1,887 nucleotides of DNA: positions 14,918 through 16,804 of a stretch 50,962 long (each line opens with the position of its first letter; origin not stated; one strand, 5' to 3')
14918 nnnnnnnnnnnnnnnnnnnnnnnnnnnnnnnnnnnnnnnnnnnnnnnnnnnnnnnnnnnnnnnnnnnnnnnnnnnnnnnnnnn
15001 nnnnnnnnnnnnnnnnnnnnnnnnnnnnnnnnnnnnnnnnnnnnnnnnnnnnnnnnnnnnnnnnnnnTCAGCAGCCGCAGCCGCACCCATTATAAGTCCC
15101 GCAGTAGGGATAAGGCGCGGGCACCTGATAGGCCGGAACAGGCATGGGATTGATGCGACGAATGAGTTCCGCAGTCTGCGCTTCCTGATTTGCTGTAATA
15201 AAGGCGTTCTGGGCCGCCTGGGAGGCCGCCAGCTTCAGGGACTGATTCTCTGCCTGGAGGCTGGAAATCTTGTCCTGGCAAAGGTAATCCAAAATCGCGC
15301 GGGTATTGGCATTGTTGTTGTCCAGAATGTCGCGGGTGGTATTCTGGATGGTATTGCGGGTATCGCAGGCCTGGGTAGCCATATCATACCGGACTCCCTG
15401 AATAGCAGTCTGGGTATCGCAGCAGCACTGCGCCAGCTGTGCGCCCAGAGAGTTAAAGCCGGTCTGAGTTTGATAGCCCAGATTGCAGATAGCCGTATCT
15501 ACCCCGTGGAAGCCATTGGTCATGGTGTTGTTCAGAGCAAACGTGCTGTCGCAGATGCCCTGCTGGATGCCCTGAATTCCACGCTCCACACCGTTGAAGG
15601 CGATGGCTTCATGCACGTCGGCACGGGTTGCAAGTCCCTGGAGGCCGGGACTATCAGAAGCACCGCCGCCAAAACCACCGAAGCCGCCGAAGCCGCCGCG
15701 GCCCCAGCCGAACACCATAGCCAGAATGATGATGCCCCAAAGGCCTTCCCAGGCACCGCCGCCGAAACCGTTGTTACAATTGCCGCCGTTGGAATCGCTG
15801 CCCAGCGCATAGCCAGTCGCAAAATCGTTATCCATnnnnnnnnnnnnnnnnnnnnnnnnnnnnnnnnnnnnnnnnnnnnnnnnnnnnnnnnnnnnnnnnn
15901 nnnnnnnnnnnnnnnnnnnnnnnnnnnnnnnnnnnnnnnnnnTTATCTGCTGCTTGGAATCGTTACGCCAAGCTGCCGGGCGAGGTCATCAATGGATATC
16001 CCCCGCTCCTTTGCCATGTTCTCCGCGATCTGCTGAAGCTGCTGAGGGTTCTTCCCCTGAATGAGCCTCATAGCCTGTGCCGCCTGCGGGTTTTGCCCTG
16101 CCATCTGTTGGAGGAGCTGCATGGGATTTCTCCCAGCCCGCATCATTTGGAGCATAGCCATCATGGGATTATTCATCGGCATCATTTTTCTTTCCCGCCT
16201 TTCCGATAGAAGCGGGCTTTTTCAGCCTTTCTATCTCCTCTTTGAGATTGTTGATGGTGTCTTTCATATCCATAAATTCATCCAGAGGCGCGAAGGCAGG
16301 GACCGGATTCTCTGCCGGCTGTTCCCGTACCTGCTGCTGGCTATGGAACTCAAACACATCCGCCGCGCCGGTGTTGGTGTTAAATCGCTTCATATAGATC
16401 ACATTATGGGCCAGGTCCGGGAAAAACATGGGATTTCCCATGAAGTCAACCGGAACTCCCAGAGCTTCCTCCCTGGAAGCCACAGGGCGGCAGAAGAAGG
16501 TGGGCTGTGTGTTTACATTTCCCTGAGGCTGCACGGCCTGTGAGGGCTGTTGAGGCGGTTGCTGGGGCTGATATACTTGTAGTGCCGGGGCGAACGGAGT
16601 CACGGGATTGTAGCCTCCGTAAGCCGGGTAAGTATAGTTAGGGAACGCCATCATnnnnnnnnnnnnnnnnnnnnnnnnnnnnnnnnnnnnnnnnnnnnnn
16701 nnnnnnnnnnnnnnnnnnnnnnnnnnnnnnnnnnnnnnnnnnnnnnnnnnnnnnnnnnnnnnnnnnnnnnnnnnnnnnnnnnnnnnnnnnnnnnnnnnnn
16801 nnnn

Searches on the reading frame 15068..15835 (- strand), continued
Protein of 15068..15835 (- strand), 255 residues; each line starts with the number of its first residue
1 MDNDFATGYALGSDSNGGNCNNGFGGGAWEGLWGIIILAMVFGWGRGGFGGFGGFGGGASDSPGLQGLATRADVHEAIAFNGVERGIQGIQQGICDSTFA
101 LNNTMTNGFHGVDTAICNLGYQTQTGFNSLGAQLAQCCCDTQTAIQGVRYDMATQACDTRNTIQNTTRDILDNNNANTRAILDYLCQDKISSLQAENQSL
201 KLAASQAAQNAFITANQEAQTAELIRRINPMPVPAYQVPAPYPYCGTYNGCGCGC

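Call 47: search_solved_structures(query=A2, max_evalue=10)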
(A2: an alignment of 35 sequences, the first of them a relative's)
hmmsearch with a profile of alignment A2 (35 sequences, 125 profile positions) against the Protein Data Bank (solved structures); distinct sequences matched with E-value up to 10: 5.
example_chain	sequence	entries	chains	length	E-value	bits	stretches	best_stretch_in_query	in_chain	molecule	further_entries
2o0h_A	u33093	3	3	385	0.68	13.4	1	28-105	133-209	DNA packaging protein Gp17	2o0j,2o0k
5b0f_A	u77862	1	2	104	0.81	13.1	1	22-82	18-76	Olivetolic acid cyclase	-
3ezk_A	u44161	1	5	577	0.84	13.1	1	28-105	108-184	DNA packaging protein Gp17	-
3cpe_A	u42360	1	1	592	0.88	13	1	28-105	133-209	DNA packaging protein Gp17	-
2xme_A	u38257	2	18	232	2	11.8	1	54-100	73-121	CTP-INOSITOL-1-PHOSPHATE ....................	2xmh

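Call 62: find_encoding_contigs(protein=P0088, flank=10000, max_places=4)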
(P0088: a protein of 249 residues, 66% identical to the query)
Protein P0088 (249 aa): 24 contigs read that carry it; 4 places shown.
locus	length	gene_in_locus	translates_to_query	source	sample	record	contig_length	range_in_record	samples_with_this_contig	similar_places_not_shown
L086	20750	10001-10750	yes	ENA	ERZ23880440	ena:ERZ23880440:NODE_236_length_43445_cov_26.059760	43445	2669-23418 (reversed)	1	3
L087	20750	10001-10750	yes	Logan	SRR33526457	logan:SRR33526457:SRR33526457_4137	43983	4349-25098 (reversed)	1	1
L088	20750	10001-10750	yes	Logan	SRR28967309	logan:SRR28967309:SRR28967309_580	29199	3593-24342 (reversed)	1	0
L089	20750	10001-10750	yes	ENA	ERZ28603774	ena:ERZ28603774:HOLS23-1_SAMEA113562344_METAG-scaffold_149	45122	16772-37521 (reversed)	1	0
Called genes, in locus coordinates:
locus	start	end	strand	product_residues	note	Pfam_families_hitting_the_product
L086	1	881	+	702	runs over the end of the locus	-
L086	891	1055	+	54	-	-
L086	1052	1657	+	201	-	PF24243:Phage_tail_C (weak)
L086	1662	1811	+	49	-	-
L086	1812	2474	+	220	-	-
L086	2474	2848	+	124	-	-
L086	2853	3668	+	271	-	-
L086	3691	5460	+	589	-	-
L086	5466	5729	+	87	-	-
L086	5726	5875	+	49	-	-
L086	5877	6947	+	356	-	PF00082:Peptidase_S8 (weak), PF00395:SLH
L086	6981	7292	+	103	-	-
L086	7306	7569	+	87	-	PF16079:Phage_holin_5_2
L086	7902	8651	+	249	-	PF05257:CHAP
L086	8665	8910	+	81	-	-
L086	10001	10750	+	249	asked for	-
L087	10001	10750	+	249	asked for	-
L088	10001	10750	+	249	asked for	-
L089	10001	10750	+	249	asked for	-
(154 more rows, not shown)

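Call 67: search_protein_families(library=padloc, max_evalue=0.01, proteins=[window:15068-15835:-, L009:6135-6521:+, L008:723-1142:+, L008:1142-1573:+])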
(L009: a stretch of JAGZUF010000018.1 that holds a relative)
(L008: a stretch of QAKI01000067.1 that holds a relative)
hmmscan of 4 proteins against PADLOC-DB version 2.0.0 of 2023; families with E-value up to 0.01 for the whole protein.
window:15068-15835:- (255 aa): 1 family
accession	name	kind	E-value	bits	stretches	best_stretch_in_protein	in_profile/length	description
PDLC00640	ZorA2|ZorA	-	0.0089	12.7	0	113-219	373-477/590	MotA/ExbB/TolQ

L009:6135-6521:+ (129 aa): 0 families

L008:723-1142:+ (140 aa): 0 families

L008:1142-1573:+ (144 aa): 0 families

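Call 72: predict_structure(alignment_id=A6)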
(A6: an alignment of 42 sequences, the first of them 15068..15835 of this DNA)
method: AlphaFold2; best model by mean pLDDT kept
length: 255 residues; sequences in the alignment: 42
mean_pLDDT: 51.4   pTM: 0.20
mean pLDDT of the five models: 51.4, 50.0, 44.8, 44.3, 43.7
residues with pLDDT >= 90: 0; 70-90: 57; 50-70: 58; < 50: 140
segments of 3 or more residues with pLDDT < 50: 1-31, 42-115, 117-122, 235-240, 242-255
pLDDT, mean of each block of 10 residues (from residue 1): 40 34 37 50 37 32 36 36 37 36 40 46 49 51 54 62 71 74 78 77 79 78 66 48 44 38
secondary structure, 60 per line:
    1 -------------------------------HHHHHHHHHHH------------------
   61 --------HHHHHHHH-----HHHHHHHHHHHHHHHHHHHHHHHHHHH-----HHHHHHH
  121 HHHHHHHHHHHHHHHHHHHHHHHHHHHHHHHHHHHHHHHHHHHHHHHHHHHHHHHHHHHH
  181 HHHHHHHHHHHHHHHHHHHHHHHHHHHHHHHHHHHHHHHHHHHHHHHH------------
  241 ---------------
elements in order: H32-42 H69-76 H82-108 H114-228

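Call 89: search_protein_families(library=pfam, alignment_id=A8, max_evalue=0.01)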
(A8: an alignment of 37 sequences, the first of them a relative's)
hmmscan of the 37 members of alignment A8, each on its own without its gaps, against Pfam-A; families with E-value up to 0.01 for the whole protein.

A. member 1, L001:6708-7133:+ (142 aa): 1 family
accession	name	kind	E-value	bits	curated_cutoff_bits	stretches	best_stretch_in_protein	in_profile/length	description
PF18573.7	BclA_C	-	5e-07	30.1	38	1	17-140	13-127/128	BclA C-terminal domain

B. families by the number of members that match (of 37 scanned): 3 families
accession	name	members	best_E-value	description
PF18573.7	BclA_C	8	5e-07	BclA C-terminal domain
PF22414.1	Hia_Tpr_ring_dom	1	0.003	Trimeric autotransporter adhesin, Trp ring domain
PF19670.4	DUF6173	1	0.0064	Family of unknown function (DUF6173)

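Call 90: search_solved_structures(query=A8, max_evalue=1)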
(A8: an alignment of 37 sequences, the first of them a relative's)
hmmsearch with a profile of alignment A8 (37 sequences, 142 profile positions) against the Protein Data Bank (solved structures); distinct sequences matched with E-value up to 1: 0.

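Call 106: search_protein_families(library=pfam, alignment_id=A10, max_evalue=0.00001)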
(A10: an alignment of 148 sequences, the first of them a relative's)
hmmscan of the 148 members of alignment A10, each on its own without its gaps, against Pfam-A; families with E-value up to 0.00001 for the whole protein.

A. member 1, L012:4285-5025:+ (247 aa): 1 family
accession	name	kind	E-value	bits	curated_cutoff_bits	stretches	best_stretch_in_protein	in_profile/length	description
PF05257.22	CHAP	-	9.1e-17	61.8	26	1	52-136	6-81/81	CHAP domain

B. families by the number of members that match (of 148 scanned): 48 families (the first 25 are shown)
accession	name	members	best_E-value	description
PF01510.30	Amidase_2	6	3.2e-26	N-acetylmuramoyl-L-alanine amidase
PF01471.23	PG_binding_1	5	3.2e-19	Putative peptidoglycan binding domain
PF01520.23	Amidase_3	3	7.2e-30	N-acetylmuramoyl-L-alanine amidase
PF00149.33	Metallophos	3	5.7e-15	Calcineurin-like phosphoesterase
PF06152.16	Phage_min_cap2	2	1.6e-74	Phage minor capsid protein 2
PF03864.22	Phage_cap_E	2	7.2e-36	Phage major capsid protein E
PF03382.20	DUF285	2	1.3e-26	Mycoplasma protein of unknown function, DUF285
PF13306.12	LRR_5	2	1.3e-19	BspA type Leucine rich repeat region (6 copies)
PF04545.22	Sigma70_r4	2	3.5e-17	Sigma-70, region 4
PF05257.22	CHAP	2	9.1e-17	CHAP domain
PF05036.18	SPOR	2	7.2e-16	SPOR domain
PF01381.28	HTH_3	2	3.4e-13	Helix-turn-helix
PF13855.12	LRR_8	2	7.7e-09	Leucine rich repeat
PF04647.20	AgrB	2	1.1e-06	Accessory gene regulator B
PF03419.18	Peptidase_U4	1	3e-54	Sporulation factor SpoIIGA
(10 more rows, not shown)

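Call 108: search_protein_families(library=pfam, alignment_id=A11, max_evalue=0.00001)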
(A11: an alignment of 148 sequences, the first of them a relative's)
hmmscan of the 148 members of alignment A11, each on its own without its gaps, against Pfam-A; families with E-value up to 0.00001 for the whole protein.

A. member 1, L048:8752-9138:+ (129 aa): 1 family
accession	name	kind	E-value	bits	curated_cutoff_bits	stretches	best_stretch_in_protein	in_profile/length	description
PF14354.12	Lar_restr_allev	-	7e-06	26.6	28.6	0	21-76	2-57/58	Restriction alleviation protein Lar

B. families by the number of members that match (of 148 scanned): 67 families (the first 25 are shown)
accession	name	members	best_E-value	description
PF01381.28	HTH_3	9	1.8e-13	Helix-turn-helix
PF00589.27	Phage_integrase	8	5.6e-18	Phage integrase family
PF06810.17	Phage_scaffold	4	2.2e-23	Phage capsid assembly scaffolding protein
PF12844.13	HTH_19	4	6.5e-11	Helix-turn-helix domain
PF13560.12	HTH_31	4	7.8e-10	Helix-turn-helix domain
PF11114.13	Minor_capsid_2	3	8.3e-09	Minor capsid protein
PF00436.31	SSB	2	2.4e-27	Single-strand binding protein family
PF01551.29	Peptidase_M23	2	1.5e-25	Peptidase family M23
PF04851.21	ResIII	2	5.3e-23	Type III restriction enzyme, res subunit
PF01807.25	Zn_ribbon_DnaG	2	5.4e-17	CHC2 zinc finger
PF00753.33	Lactamase_B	2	3.6e-16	Metallo-beta-lactamase superfamily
PF18316.7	S-l_SbsC_C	2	1.7e-15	S-layer protein SbsC C-terminal domain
PF00692.24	dUTPase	2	4.8e-13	dUTPase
PF00271.37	Helicase_C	2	1.1e-11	Helicase conserved C-terminal domain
PF13443.12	HTH_26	2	4.7e-08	Cro/C1-type HTH DNA-binding domain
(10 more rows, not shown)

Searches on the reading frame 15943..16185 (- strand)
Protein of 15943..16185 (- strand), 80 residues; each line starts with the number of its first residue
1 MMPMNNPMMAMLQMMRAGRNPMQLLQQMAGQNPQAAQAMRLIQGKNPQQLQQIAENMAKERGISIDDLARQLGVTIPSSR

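Call 3: search_protein_families(library=pfam, max_evalue=0.1, proteins=[window:15943-16185:-])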
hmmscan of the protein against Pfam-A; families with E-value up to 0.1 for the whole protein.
window:15943-16185:- (80 aa): 8 families
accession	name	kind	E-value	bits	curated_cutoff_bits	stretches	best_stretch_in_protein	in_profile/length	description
PF13443.12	HTH_26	-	0.015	16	22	1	56-75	4-23/63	Cro/C1-type HTH DNA-binding domain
PF00570.28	HRDC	-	0.018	15.5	23.8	1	23-57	30-64/68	HRDC domain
PF08784.17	RPA_C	-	0.022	15.9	22.6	1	17-74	23-81/106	Replication protein A C terminal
PF07742.17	BTG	-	0.023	14.8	23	1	31-73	49-91/117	BTG family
PF08279.18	HTH_11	-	0.036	14.4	25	0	50-75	2-28/55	HTH domain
PF13412.12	HTH_24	-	0.067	13.2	21.9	0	58-77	13-32/48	Winged helix-turn-helix DNA-binding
PF17782.7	DprA_WH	-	0.082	13.4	22.9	0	48-77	12-40/61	DprA winged helix domain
PF01381.28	HTH_3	-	0.089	13.3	23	0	59-75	6-22/55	Helix-turn-helix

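Call 4: search_protein_families(library=phrogs, max_evalue=0.1, proteins=[window:15943-16185:-])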
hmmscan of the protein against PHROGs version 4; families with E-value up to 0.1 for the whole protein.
window:15943-16185:- (80 aa): 3 families
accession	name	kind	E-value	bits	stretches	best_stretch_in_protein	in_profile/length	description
phrog_24318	-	unknown function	0.0029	18.6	1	53-72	23-44/70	-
phrog_7894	-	unknown function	0.0055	18.3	1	8-53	42-89/139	-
phrog_686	-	DNA, RNA and nucleotide metabolism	0.075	14.3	0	16-75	4-61/76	HTH DNA binding protein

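Call 6: search_protein_families(library=ncbifam, max_evalue=0.1, proteins=[window:15943-16185:-])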
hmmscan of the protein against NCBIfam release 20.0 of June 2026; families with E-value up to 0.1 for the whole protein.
window:15943-16185:- (80 aa): 3 families
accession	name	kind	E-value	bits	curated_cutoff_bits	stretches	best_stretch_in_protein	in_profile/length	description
NF007481.0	PRK10072.1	equivalog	0.0064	17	110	1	46-77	31-61/96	HTH-type transcriptional regulator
TIGR00915.1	2A0602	subfamily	0.065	11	940.35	1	23-79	701-756/1050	efflux RND transporter permease subunit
NF051458.1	H-NS_rel_TsrA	equivalog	0.07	13.8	85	0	37-70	57-89/93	H-NS-like global regulator TsrA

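Call 67: search_protein_families(library=padloc, max_evalue=0.01, proteins=[window:15943-16185:-])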
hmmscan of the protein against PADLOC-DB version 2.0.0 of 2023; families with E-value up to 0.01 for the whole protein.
window:15943-16185:- (80 aa): 0 families

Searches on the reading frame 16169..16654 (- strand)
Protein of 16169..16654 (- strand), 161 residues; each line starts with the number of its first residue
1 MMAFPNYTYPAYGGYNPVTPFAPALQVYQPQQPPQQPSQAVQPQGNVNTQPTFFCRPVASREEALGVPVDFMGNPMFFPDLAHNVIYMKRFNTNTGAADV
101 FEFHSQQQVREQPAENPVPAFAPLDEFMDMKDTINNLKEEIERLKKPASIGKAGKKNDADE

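Call 3: search_protein_families(library=pfam, max_evalue=0.1, proteins=[window:16169-16654:-])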
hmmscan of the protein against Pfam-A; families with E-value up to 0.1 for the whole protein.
window:16169-16654:- (161 aa): 0 families

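Call 4: search_protein_families(library=phrogs, max_evalue=0.1, proteins=[window:16169-16654:-])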
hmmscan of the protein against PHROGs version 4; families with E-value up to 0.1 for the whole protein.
window:16169-16654:- (161 aa): 2 families
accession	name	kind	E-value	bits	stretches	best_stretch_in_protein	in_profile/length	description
phrog_21718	-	unknown function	2e-05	25.6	1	4-149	9-152/159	-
phrog_9310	-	unknown function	0.0011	20.4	1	125-146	57-78/80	-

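Call 6: search_protein_families(library=ncbifam, max_evalue=0.1, proteins=[window:16169-16654:-])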
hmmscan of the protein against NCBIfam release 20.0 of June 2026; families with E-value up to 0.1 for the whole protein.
window:16169-16654:- (161 aa): 0 families

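Call 38: search_dna_similar(query=window:16169-16654:-, collection=phages, mode=protein, max_rows=40, max_evalue=0.001)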
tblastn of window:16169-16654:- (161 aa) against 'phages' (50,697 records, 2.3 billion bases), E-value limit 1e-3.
Records with a match: 5; places in all: 5; records where one place covers at least 80% of the query: 1.
Best place of each record, by identity: 80-90% 1; <60% 4.
By first word of the organism name: Bacteriophage 4; bajarodcaudo 1.
By host as written in the record: - 4; Peromyscus fraterculus 1.
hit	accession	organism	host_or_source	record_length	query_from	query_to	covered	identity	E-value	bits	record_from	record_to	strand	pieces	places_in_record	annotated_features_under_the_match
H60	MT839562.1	Bacteriophage sp.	human fecal samples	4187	2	161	99%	88.1%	2e-74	246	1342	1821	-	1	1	record has no annotation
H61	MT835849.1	Bacteriophage sp.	human fecal samples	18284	56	155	62%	35.8%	4e-12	68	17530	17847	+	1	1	record has no annotation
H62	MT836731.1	Bacteriophage sp.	human fecal samples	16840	56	155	62%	33.0%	1e-8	58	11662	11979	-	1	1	record has no annotation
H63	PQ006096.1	bajarodcaudo virus 5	Peromyscus fraterculus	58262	54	146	58%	34.7%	1e-4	47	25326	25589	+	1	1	hypothetical protein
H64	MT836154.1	Bacteriophage sp.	human fecal samples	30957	65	155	57%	29.8%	9e-9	59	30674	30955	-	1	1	record has no annotation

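Call 67: search_protein_families(library=padloc, max_evalue=0.01, proteins=[window:16169-16654:-])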
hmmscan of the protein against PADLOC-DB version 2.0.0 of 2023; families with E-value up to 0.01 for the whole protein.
window:16169-16654:- (161 aa): 0 families

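Call 86: search_solved_structures(query=A7, max_evalue=10)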
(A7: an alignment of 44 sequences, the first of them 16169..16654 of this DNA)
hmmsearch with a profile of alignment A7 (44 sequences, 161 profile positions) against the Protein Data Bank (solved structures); distinct sequences matched with E-value up to 10: 17.
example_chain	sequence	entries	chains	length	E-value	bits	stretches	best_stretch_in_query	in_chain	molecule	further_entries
7x0i_A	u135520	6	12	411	0.075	16.2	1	44-136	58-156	CbpB | CpbB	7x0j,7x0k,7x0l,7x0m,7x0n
6qgl_A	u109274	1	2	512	0.19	14.9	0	108-141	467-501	VP5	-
6j7v_A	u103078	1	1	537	0.21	14.7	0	108-141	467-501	VP5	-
7y5e_QL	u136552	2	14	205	0.85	12.8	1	77-151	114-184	PsbQ'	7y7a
4r0r_A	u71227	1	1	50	1.4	12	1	117-150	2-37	eboIZN21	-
6h9l_A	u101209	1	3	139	1.6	11.9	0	113-146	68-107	Uncharacterized protein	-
6q22_A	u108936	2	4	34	2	11.5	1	122-144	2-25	Coiled-coil Trimer with Glu:Aminobutyric acid:Lys Triad | peptide with Glu:Ala:Lys triad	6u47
5j0i_A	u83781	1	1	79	2.3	11.3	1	115-149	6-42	Designed protein 2L6HC3_12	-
1g6u_A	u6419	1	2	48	2.7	11.1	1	118-143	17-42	DOMAIN SWAPPED DIMER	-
1kd8_B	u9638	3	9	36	3.1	10.9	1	130-156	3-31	GCN4 ACID BASE HETERODIMER BASE-d12La16L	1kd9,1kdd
5apw_A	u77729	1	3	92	3.8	10.6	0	107-144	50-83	GENERAL CONTROL PROTEIN GCN4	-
2pms_C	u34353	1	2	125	4.1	10.5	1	108-151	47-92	PNEUMOCOCCAL SURFACE PROTEIN A (PSPA)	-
7o92_A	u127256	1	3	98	4.5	10.4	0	120-158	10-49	hypothetical protein UY81_C0065G0003 residues 18-54 from Candidatus Giovannonibacteria bac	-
4evd_A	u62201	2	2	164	4.8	10.3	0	118-159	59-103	Neutrophil-activating protein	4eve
8bcs_A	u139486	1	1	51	4.9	10.3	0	120-142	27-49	CC-HP1.0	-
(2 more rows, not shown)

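Call 87: search_protein_families(library=pfam, alignment_id=A7, max_evalue=0.01)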
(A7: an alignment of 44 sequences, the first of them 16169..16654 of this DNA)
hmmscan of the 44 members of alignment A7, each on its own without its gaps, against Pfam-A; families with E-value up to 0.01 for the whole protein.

A. member 1, window:16169-16654:- (161 aa): 0 families

B. families by the number of members that match (of 44 scanned): 6 families
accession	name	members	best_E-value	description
PF07426.16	Dynactin_p22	1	0.00027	Dynactin subunit p22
PF05008.21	V-SNARE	1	0.0016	Vesicle transport v-SNARE protein N-terminus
PF15188.11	CCDC-167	1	0.0034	Coiled-coil domain-containing protein 167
PF05211.17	NLBH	1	0.0044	Neuraminyllactose-binding hemagglutinin precursor (NLBH)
PF25804.1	SYNE3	1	0.0079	Nesprin-3 domain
PF14860.11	DrrA_P4M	1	0.0085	DrrA phosphatidylinositol 4-phosphate binding domain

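Call 110: list_cluster_members(proteins=[window:16169-16654:-, window:15943-16185:-, window:15068-15835:-, window:14578-14973:-, window:13804-14565:-, window:17982-18230:-, window:12362-13702:+])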
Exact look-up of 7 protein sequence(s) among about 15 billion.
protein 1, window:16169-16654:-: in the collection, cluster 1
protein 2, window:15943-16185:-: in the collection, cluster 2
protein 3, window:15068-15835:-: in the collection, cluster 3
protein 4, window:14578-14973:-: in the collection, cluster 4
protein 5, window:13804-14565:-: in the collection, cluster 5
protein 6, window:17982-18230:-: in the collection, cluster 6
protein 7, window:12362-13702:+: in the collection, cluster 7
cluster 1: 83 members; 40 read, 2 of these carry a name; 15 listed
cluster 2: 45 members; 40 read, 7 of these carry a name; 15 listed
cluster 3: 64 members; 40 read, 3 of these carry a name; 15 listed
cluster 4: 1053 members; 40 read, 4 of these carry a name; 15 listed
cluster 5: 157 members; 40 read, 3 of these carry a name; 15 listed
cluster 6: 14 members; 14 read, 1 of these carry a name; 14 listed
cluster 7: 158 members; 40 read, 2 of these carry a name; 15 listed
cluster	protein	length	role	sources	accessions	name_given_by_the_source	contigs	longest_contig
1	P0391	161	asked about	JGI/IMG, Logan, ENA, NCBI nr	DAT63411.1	hypothetical protein | MAG TPA: hypothetical protein [Caudoviricetes sp.]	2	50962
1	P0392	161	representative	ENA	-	-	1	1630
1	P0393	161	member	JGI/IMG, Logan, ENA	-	hypothetical protein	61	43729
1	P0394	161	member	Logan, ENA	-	-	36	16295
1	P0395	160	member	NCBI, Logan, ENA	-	-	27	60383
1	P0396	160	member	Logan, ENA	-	-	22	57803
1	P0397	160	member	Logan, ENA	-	-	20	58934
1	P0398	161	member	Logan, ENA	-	-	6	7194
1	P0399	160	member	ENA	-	-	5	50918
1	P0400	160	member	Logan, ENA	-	-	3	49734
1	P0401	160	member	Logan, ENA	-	-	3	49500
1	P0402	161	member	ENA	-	-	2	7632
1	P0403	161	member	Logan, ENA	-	-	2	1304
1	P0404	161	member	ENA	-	-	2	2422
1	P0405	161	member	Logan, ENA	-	-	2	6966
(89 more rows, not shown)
